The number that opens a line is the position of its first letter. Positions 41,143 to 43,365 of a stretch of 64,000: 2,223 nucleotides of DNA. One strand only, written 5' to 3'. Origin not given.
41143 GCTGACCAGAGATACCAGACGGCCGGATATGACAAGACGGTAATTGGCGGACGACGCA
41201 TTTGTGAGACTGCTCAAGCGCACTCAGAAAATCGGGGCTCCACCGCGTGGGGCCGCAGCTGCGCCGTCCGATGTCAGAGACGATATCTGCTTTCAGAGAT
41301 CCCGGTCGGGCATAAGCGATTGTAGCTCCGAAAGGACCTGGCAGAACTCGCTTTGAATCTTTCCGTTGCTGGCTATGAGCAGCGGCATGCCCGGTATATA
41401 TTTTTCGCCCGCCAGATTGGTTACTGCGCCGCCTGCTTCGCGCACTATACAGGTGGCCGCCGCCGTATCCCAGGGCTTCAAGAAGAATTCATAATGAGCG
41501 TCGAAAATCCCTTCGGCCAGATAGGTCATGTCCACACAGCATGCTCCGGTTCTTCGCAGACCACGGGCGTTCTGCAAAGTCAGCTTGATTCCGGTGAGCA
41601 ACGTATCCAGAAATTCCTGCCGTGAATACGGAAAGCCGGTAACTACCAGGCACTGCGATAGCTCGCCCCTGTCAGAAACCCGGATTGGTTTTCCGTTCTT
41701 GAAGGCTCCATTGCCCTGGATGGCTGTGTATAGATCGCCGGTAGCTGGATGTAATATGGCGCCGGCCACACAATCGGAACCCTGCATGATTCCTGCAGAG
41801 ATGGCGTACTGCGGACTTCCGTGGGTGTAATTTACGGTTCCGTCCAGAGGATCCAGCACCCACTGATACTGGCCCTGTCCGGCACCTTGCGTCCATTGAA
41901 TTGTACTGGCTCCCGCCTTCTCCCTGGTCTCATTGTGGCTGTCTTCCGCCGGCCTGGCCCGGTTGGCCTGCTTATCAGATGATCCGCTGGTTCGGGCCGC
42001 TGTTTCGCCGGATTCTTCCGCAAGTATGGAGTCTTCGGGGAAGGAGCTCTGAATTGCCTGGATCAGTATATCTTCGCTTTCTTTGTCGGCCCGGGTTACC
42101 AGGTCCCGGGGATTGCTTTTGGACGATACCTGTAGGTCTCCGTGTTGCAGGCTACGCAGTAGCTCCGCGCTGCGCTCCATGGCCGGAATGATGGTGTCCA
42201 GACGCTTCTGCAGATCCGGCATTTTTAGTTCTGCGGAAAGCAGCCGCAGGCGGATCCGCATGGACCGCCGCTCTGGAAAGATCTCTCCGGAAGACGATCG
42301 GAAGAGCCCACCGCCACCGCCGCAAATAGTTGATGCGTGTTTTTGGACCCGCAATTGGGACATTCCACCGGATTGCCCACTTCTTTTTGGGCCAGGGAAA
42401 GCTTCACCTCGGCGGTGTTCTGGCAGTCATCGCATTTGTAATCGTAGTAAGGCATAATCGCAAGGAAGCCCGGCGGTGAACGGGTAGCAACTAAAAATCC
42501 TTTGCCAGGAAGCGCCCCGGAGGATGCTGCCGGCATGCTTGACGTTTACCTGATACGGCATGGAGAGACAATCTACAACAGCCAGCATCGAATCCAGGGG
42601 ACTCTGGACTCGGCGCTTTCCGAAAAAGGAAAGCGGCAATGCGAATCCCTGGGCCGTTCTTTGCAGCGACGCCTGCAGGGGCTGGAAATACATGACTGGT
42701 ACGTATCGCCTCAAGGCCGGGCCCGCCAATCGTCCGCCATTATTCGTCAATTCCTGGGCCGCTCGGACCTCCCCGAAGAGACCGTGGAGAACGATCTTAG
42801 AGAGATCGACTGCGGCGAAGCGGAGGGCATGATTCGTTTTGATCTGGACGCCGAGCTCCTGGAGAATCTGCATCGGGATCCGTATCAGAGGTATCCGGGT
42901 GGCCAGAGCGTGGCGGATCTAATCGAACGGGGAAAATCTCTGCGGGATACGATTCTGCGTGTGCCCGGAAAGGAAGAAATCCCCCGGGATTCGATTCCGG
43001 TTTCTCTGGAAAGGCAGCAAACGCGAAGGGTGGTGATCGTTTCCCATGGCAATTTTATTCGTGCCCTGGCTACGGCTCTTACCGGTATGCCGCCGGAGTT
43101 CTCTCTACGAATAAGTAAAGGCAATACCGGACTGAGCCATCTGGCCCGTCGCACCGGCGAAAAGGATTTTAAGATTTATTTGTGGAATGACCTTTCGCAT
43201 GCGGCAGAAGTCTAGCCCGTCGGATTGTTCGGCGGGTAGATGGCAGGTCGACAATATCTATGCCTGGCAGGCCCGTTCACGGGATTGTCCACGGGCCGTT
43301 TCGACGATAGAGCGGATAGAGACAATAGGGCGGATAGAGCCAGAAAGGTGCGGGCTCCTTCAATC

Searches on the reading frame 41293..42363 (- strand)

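Call 7: search_protein_families(library=pfam, proteins=[window:41293-42363:-])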
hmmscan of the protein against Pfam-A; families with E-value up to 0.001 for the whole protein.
window:41293-42363:- (356 aa): 1 family
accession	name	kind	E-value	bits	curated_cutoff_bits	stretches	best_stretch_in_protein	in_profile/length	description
PF00459.30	Inositol_P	-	7.8e-62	209.6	27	1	51-347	2-269/271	Inositol monophosphatase family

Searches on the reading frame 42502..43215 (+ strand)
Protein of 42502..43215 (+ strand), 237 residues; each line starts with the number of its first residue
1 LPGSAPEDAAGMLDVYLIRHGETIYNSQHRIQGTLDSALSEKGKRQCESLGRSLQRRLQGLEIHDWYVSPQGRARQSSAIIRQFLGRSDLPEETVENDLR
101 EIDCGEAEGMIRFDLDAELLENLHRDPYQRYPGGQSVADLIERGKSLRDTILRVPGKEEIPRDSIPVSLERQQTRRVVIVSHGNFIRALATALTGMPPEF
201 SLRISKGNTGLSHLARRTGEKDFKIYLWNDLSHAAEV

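Call 7: search_protein_families(library=pfam, proteins=[window:42502-43215:+])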
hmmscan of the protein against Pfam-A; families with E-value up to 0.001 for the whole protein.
window:42502-43215:+ (237 aa): 1 family
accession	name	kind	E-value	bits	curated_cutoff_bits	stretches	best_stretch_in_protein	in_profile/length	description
PF00300.27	His_Phos_1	-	9.2e-38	130.3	21.7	1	15-229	1-192/194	Histidine phosphatase superfamily (branch 1)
